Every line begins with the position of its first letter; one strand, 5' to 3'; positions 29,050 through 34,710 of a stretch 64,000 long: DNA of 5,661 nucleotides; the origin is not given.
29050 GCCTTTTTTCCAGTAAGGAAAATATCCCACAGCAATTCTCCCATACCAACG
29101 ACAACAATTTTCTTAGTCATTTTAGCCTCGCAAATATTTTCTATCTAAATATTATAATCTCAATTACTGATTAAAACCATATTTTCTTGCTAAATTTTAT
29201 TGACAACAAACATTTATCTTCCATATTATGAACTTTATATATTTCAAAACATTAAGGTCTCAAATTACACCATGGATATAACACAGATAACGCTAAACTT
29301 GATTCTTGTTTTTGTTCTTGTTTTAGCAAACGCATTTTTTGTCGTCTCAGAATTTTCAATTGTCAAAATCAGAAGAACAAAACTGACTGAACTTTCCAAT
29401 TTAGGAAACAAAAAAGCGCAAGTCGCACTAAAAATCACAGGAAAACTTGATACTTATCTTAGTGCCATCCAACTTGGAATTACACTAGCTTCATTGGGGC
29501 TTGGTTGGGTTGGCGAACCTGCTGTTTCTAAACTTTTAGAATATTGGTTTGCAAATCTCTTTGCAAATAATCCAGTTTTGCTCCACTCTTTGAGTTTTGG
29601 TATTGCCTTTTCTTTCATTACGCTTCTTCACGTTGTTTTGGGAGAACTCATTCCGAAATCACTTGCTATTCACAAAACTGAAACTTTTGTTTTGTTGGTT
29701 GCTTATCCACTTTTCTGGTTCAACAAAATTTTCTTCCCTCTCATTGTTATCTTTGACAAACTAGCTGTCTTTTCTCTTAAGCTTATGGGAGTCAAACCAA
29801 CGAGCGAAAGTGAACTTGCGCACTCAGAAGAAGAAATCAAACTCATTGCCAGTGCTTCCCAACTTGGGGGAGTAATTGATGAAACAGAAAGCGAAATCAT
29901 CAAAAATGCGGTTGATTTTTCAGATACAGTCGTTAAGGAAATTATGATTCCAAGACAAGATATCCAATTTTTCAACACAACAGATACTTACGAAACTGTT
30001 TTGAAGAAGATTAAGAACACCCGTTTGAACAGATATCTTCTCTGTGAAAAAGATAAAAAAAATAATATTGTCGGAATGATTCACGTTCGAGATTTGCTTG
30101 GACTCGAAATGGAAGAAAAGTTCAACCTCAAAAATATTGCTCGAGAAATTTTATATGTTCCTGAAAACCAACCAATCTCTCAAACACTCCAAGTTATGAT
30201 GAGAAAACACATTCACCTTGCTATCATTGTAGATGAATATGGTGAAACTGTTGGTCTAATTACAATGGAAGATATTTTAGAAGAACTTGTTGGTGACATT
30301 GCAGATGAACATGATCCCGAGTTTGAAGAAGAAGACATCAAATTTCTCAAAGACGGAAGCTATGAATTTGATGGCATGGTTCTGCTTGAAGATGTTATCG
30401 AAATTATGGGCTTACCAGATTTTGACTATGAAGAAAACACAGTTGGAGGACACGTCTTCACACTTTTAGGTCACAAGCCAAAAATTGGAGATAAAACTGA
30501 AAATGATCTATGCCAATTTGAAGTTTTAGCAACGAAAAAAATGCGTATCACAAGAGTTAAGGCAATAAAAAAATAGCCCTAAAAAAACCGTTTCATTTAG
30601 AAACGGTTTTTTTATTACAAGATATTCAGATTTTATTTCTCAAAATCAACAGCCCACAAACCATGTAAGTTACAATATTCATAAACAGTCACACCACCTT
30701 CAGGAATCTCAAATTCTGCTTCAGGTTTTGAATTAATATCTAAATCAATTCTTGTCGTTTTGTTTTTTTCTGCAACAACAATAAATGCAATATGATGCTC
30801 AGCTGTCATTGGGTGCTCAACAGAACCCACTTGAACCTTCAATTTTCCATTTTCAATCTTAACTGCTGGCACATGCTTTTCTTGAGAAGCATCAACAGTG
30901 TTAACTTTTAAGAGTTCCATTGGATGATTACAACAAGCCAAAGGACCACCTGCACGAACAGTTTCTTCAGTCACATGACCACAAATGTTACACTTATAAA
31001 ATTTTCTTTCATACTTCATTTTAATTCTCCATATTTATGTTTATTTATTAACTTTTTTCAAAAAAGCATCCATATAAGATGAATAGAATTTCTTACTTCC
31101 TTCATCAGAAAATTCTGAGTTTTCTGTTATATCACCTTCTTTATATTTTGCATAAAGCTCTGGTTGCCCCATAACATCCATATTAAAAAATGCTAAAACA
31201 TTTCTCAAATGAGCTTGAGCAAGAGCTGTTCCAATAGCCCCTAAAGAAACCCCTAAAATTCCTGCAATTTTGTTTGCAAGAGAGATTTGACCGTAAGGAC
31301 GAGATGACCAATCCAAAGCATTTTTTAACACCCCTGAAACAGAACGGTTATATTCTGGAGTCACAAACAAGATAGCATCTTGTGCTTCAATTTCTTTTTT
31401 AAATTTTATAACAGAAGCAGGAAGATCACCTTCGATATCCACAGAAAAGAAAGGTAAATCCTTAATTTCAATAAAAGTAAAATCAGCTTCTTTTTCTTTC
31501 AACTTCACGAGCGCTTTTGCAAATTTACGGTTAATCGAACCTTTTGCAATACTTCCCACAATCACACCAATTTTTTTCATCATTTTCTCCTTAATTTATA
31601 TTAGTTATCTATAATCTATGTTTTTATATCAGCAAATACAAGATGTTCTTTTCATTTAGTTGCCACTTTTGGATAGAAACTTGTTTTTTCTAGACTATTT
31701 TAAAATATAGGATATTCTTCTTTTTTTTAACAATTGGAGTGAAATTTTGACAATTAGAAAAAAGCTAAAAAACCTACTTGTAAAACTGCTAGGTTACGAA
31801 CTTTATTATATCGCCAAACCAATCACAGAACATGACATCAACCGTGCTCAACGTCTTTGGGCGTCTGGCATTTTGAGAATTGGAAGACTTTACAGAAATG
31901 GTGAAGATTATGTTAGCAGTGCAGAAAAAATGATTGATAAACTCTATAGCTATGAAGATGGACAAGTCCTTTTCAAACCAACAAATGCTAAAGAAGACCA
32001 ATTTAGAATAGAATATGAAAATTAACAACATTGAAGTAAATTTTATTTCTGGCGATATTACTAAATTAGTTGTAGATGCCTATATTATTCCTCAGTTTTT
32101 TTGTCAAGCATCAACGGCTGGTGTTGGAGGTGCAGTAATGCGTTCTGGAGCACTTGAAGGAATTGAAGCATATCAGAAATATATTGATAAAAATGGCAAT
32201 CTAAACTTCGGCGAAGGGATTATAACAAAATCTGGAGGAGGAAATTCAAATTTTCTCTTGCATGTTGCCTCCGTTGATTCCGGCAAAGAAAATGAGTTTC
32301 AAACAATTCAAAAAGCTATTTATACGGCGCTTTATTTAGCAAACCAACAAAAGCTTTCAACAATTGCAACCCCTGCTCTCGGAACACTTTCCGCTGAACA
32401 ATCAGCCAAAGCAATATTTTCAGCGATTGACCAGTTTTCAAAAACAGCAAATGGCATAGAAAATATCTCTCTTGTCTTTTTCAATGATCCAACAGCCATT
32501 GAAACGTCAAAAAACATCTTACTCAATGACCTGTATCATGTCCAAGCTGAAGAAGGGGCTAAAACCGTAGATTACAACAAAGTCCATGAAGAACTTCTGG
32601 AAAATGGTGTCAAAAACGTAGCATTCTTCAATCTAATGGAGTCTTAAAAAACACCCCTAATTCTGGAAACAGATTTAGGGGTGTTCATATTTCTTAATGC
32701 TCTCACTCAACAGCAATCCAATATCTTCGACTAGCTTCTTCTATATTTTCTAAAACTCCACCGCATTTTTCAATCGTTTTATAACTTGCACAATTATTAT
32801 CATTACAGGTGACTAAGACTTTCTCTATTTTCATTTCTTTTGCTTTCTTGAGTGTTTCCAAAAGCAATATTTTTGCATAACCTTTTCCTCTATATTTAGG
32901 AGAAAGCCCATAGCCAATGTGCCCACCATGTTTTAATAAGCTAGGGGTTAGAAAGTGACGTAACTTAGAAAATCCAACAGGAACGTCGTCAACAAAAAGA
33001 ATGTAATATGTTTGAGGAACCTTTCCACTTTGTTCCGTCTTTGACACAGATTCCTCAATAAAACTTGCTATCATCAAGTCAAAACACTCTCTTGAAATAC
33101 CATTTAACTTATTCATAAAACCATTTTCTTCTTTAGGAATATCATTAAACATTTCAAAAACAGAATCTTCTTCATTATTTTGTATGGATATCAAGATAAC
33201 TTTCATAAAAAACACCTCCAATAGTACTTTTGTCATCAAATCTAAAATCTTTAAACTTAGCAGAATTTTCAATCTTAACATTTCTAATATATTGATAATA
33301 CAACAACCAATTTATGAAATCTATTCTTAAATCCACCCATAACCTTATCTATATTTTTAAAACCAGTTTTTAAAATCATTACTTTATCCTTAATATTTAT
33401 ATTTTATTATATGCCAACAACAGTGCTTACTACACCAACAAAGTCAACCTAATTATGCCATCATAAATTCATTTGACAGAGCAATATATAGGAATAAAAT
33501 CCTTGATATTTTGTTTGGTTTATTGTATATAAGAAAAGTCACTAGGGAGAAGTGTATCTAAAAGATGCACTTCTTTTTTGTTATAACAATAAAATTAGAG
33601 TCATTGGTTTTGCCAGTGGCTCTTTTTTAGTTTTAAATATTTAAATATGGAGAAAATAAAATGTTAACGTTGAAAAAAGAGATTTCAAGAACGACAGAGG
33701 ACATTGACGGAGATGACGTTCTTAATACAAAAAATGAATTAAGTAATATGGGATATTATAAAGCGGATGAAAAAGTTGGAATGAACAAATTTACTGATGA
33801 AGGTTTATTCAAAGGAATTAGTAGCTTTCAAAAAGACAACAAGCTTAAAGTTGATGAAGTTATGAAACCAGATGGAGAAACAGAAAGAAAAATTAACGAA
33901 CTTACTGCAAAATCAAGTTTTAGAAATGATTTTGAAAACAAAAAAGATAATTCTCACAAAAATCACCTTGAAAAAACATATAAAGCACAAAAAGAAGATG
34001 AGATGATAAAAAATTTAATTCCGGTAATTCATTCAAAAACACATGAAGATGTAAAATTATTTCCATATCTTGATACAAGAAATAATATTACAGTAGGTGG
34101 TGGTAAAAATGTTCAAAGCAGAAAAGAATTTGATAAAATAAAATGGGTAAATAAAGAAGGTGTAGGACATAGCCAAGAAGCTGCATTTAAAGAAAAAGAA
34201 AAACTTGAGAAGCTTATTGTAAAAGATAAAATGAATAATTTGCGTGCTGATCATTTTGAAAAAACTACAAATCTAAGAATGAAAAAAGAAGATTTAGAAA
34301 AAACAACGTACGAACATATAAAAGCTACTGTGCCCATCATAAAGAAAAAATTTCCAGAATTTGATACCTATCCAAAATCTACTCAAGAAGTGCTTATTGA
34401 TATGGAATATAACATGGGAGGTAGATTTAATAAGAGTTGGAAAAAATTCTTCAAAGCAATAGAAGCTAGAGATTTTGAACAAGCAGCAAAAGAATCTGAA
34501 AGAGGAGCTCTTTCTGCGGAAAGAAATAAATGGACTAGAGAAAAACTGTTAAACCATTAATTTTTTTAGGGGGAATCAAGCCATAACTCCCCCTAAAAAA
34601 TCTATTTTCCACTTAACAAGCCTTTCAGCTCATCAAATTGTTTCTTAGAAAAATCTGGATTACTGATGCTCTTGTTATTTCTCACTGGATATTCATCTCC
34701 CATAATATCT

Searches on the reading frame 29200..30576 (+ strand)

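Call 7: search_protein_families(library=pfam, proteins=[window:29200-30576:+], max_evalue=0.01)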
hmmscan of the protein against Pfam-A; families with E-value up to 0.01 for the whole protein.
window:29200-30576:+ (458 aa): 3 families
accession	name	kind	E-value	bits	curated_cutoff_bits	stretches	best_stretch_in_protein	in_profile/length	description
PF01595.25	CNNM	-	1.3e-48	165.5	28.4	1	35-230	1-181/181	Cyclin M transmembrane N-terminal domain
PF00571.33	CBS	-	7.9e-19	68.2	24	2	314-364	6-56/57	CBS domain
PF03471.22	CorC_HlyC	-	1.2e-13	51.2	27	1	384-456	4-78/81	Transporter associated domain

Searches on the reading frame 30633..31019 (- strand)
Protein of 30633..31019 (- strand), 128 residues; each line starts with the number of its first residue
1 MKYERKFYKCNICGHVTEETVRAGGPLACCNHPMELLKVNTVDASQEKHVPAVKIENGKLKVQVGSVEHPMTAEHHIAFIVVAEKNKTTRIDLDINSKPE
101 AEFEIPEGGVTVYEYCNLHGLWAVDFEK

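Call 7: search_protein_families(library=pfam, proteins=[window:30633-31019:-], max_evalue=0.01)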
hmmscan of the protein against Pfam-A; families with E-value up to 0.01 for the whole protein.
window:30633-31019:- (128 aa): 2 families
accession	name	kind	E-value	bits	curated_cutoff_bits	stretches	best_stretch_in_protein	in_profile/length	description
PF01880.24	Desulfoferrodox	-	1.1e-19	71.3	22.2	1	42-123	2-96/98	Desulfoferrodoxin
PF06397.17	Desulfoferrod_N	-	8.6e-09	35.3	23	1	6-37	5-36/36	Desulfoferrodoxin, N-terminal domain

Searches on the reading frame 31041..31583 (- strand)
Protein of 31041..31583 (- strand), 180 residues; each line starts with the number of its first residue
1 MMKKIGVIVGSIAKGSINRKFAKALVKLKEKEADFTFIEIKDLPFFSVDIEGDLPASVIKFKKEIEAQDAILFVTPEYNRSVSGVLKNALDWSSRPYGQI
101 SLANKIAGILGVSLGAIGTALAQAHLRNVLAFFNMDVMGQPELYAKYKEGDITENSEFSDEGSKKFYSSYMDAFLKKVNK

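Call 7: search_protein_families(library=pfam, proteins=[window:31041-31583:-], max_evalue=0.01)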
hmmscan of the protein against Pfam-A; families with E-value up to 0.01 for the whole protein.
window:31041-31583:- (180 aa): 2 families
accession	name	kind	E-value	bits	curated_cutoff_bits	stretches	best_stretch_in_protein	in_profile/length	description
PF03358.20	FMN_red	-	5.2e-37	127.2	24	1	4-146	2-148/152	NADPH-dependent FMN reductase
PF02525.22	Flavodoxin_2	-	1.5e-06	28.5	27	1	3-94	1-104/198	Flavodoxin-like fold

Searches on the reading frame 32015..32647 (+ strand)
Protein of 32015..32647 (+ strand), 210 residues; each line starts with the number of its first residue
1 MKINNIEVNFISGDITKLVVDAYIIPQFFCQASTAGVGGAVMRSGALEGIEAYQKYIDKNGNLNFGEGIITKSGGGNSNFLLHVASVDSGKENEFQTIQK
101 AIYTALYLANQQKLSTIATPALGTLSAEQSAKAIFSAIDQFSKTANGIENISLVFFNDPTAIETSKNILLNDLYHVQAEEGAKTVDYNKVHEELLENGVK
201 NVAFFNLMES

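Call 7: search_protein_families(library=pfam, proteins=[window:32015-32647:+], max_evalue=0.01)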
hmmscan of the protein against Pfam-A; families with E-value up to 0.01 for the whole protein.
window:32015-32647:+ (210 aa): 1 family
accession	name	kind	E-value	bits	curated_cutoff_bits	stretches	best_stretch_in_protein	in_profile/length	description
PF01661.27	Macro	-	1.8e-10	41.3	22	1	35-124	12-104/118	Macro domain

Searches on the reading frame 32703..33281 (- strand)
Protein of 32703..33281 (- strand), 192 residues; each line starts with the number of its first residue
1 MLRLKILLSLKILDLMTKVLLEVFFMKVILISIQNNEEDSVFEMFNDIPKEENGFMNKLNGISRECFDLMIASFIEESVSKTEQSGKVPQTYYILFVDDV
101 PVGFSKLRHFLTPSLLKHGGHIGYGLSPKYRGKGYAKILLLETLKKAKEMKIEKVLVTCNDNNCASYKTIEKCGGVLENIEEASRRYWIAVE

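Call 7: search_protein_families(library=pfam, proteins=[window:32703-33281:-], max_evalue=0.01)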
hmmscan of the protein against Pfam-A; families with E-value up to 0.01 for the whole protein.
window:32703-33281:- (192 aa): 3 families
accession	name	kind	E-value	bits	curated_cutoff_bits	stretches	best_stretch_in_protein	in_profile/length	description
PF00583.31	Acetyltransf_1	-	1.4e-11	45.1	20.7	1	85-174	28-115/116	Acetyltransferase (GNAT) family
PF13302.13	Acetyltransf_3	-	1.5e-08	35.9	25.4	1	97-175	61-137/138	Acetyltransferase (GNAT) domain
PF13508.13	Acetyltransf_7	-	0.00034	21.4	27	1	91-161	4-70/84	Acetyltransferase (GNAT) domain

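Call 92: find_encoding_contigs(protein=window:32703-33281:-, flank=6000, max_places=6)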
Protein window:32703-33281:- (192 aa): no gene with exactly this product is on record in the collection.

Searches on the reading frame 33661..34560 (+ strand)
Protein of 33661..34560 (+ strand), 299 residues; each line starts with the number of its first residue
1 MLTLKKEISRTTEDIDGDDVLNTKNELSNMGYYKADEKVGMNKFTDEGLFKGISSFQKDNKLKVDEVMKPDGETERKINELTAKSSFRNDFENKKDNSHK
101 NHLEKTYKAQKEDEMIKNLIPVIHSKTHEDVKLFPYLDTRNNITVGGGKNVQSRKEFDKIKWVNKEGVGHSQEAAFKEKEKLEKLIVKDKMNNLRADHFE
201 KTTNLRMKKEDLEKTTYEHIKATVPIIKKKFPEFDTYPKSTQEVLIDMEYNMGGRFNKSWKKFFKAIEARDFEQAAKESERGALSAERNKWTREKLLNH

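Call 7: search_protein_families(library=pfam, proteins=[window:33661-34560:+], max_evalue=0.01)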
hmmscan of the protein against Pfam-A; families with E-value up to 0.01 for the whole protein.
window:33661-34560:+ (299 aa): 1 family
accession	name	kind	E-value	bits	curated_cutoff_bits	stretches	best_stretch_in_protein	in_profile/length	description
PF01471.23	PG_binding_1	-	0.0017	19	23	1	17-65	2-46/57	Putative peptidoglycan binding domain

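Call 15: find_encoding_contigs(protein=window:33661-34560:+, flank=10000, max_places=6)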
Protein window:33661-34560:+ (299 aa): no gene with exactly this product is on record in the collection.

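Call 44: search_protein_families(library=padloc, proteins=[window:33661-34560:+], max_evalue=0.01)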
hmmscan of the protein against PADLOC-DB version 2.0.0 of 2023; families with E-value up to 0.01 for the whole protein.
window:33661-34560:+ (299 aa): 0 families
